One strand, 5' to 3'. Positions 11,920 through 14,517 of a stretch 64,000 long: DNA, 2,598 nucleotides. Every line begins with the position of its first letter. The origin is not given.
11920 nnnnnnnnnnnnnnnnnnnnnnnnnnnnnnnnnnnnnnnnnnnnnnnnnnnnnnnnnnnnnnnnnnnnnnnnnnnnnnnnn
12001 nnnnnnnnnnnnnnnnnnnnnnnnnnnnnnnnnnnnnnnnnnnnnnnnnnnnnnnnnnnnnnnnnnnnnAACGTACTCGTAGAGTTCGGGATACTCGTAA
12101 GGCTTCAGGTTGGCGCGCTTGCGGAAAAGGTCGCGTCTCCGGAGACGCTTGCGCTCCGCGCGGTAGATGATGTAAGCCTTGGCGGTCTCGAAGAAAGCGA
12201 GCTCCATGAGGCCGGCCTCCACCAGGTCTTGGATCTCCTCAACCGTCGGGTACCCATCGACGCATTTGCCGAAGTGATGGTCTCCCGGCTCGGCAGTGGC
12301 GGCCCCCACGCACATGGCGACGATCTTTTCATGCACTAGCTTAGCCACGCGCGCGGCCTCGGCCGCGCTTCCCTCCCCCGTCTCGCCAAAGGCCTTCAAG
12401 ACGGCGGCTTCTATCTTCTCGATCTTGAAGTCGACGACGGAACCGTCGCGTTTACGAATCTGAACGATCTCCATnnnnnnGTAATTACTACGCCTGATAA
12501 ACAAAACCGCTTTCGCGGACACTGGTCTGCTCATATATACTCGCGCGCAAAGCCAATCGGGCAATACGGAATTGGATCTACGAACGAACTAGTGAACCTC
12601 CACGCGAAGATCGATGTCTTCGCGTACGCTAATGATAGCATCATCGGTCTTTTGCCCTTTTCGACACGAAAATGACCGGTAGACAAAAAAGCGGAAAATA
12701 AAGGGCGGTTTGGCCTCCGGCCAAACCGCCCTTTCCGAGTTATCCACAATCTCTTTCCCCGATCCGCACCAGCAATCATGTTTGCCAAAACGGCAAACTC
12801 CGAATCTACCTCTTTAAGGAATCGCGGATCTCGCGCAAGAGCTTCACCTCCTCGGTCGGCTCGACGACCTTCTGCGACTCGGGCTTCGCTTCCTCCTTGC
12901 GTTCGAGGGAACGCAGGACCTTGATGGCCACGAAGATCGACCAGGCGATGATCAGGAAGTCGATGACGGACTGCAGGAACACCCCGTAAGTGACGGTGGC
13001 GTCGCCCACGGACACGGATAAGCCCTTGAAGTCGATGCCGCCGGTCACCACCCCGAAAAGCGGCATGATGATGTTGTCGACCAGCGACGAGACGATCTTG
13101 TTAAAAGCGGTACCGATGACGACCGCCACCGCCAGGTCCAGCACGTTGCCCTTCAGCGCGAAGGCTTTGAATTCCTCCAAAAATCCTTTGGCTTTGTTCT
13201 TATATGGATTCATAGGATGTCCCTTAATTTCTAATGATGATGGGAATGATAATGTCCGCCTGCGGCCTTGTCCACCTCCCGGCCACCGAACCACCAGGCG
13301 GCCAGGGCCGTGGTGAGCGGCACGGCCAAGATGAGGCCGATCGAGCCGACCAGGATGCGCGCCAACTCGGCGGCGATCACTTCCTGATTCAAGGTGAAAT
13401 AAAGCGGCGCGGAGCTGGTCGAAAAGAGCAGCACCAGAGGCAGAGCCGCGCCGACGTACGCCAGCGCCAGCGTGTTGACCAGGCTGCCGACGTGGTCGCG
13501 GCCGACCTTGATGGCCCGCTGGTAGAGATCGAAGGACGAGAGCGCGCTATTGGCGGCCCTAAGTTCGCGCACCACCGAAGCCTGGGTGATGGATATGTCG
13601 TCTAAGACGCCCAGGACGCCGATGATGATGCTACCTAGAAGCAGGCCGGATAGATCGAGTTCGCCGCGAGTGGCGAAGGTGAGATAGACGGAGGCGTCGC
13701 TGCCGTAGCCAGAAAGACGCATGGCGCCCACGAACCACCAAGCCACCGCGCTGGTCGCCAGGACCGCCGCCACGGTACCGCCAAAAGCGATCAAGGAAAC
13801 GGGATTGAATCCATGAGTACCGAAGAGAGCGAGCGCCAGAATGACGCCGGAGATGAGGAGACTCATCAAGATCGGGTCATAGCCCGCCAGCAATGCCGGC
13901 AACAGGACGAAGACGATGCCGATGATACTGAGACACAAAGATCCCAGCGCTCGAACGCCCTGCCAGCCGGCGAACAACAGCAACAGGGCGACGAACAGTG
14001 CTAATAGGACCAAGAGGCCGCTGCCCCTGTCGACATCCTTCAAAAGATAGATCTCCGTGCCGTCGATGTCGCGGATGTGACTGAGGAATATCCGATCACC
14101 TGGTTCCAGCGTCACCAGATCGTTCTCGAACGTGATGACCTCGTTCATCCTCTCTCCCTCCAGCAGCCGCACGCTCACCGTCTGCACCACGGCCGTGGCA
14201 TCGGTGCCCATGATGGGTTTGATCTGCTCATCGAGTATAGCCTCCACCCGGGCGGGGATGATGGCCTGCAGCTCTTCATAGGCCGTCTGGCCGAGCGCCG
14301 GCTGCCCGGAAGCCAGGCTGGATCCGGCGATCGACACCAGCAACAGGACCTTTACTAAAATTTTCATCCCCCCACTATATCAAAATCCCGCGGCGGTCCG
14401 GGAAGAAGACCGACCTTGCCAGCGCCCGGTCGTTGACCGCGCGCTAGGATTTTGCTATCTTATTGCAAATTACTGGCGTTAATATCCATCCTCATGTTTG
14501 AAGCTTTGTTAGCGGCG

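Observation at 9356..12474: Class I RNR with the ATP-cone on the radical-generating beta subunit and a cone-less alpha subunit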

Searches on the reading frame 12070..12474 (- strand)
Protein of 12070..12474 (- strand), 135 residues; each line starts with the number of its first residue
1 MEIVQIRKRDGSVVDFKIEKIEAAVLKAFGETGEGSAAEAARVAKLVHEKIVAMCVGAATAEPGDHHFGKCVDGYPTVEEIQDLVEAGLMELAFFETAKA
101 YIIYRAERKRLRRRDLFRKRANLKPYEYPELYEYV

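Call 35: find_homologous_proteins(query=window:12070-12474:-, max_evalue=0.001)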
Query seq(135 aa) (135 aa): 90 proteins with E <= 0.001 among 146 candidates.
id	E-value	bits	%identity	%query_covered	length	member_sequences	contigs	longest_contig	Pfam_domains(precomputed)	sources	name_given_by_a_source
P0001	3.5e-53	197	71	99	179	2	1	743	PF00268.28,PF03477.22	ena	-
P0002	9.6e-53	196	71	100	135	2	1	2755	PF03477.22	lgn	-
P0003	4.5e-52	194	72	96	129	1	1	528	PF03477.22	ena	-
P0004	1.7e-51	192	68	100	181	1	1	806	PF00268.28,PF03477.22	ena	-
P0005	4.6e-51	190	68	100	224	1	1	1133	PF00268.28,PF03477.22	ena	-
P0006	6.1e-51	190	67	100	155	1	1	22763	PF03477.22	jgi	jgi:ribonucleoside-diphosphate reductase beta chain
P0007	1.1e-50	189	68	100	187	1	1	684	PF00268.28,PF03477.22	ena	-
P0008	1.8e-50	189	76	87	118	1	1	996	PF03477.22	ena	-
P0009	6.9e-50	187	69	100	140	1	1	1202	PF03477.22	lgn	-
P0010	1.3e-48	183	67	100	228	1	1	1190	PF00268.28,PF03477.22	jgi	-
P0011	3.4e-45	171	66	100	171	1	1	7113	PF00268.28,PF03477.22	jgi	jgi:ribonucleoside-diphosphate reductase beta chain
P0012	2.8e-42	162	64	96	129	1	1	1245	PF03477.22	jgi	jgi:anaerobic ribonucleoside-triphosphate reductase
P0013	3.4e-35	139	64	79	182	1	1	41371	PF00268.28,PF03477.22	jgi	jgi:ribonucleoside-diphosphate reductase beta chain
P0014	2.9e-32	130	63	79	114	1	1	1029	PF03477.22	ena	-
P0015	7.3e-32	128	64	78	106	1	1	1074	PF03477.22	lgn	-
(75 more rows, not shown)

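Call 49: predict_structure(alignment_id=A1)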
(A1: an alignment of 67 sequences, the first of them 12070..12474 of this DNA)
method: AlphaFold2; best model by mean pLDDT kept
length: 135 residues; sequences in the alignment: 67
mean_pLDDT: 84.4   pTM: 0.72
mean pLDDT of the five models: 84.4, 84.1, 83.6, 83.2, 83.2
residues with pLDDT >= 90: 70; 70-90: 43; 50-70: 21; < 50: 1
segments of 3 or more residues with pLDDT < 50: none
pLDDT, mean of each block of 10 residues (from residue 1): 85 91 94 93 95 89 85 87 94 94 88 63 57 51
secondary structure, 60 per line:
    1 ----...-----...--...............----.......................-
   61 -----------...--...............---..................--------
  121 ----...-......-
elements in order: E5-7 E13-15 H18-32 H37-59 H78-91 H95-112 H129-134
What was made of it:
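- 12262..12312 (-): Cys55-x15-Cys71 loop: a 13-residue insertion relative to 5OLK, between cone helices 2 and 3. The loop is predicted to be ordered, pLDDT 85-89 (call 49).
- The two Cys sit at the base of an ordered loop, with C55 inside helix 2 (call 49), not on a flexible tail. The loop is predicted to be ordered (call 49).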

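Call 70: fold_search(model_id=the predicted structure, library=pdb)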
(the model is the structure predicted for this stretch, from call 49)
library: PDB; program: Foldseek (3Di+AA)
matches with E <= 10: 188; with E <= 0.001: 15
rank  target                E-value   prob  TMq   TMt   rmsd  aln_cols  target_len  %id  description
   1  5olk_C                1.0e-07  1.00  0.71  0.25   5.8       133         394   41  Crystal structure of the ATP-cone-containing NrdB from Leeuwenhoekiella blandensis (released 2018-01-10)
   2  5olk_A                1.0e-07  1.00  0.69  0.25   6.3       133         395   42  Crystal structure of the ATP-cone-containing NrdB from Leeuwenhoekiella blandensis (released 2018-01-10)
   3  5olk_D                2.2e-07  1.00  0.68  0.24   6.9       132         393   41  Crystal structure of the ATP-cone-containing NrdB from Leeuwenhoekiella blandensis (released 2018-01-10)
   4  5olk_B                8.3e-07  1.00  0.69  0.25   5.8       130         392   41  Crystal structure of the ATP-cone-containing NrdB from Leeuwenhoekiella blandensis (released 2018-01-10)
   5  5im3_B                1.7e-05  1.00  0.56  0.10   3.7       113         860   26  Crystal structure of the class I ribonucleotide reductase from Pseudomonas aeruginosa in complex with dATP (released 2016-05-04)
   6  5im3_A                3.1e-05  1.00  0.54  0.10   4.7       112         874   30  Crystal structure of the class I ribonucleotide reductase from Pseudomonas aeruginosa in complex with dATP (released 2016-05-04)
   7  8p28_A                7.2e-05  1.00  0.59  0.14   6.0       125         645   26  Cryo-EM structure of the anaerobic ribonucleotide reductase from Prevotella copri in its tetrameric, dATP-bound state (released 2023-08-30)
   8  8p2c_A                9.8e-05  1.00  0.59  0.13   5.4       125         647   26  Cryo-EM structure of the anaerobic ribonucleotide reductase from Prevotella copri in its tetrameric state produced in  (released 2023-09-13)
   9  8p28_B                1.4e-04  1.00  0.59  0.13   5.1       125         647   26  Cryo-EM structure of the anaerobic ribonucleotide reductase from Prevotella copri in its tetrameric, dATP-bound state (released 2023-08-30)
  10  9d3x_A                2.2e-04  1.00  0.59  0.13   3.6       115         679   24  Crystal structure of S. thermophilus class III ribonucleotide reductase bound to dATP (released 2025-12-17)
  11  9d3x_B                4.0e-04  1.00  0.56  0.12   3.9       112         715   26  Crystal structure of S. thermophilus class III ribonucleotide reductase bound to dATP (released 2025-12-17)
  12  9dca_A                4.8e-04  1.00  0.55  0.12   3.5       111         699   25  S. thermophilus class III ribonucleotide reductase with ATP and TTP (released 2025-12-17)
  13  9dca_B                8.3e-04  1.00  0.55  0.12   3.4       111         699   26  S. thermophilus class III ribonucleotide reductase with ATP and TTP (released 2025-12-17)
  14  8p23_A                8.3e-04  1.00  0.49  0.12   5.7       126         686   30  Cryo-EM structure of the anaerobic ribonucleotide reductase from Prevotella copri in its dimeric, ATP/CTP-bound state (released 2023-08-30)
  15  9dau_A                1.0e-03  1.00  0.50  0.11   4.5       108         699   28  S. thermophilus class III ribonucleotide reductase with dATP and TTP (released 2025-12-17)
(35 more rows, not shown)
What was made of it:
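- The cone model is confident and matches dATP-binding cones (calls 49, 70).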

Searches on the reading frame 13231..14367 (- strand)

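Call 39: search_protein_families(library=pfam, proteins=[window:13231-14367:-], max_evalue=0.001)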
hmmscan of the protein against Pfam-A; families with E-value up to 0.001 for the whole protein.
window:13231-14367:- (378 aa): 1 family
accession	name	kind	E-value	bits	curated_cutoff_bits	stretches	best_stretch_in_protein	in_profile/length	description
PF07907.16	YibE_F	-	5.7e-70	236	27.2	1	118-358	1-241/241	YibE/F-like protein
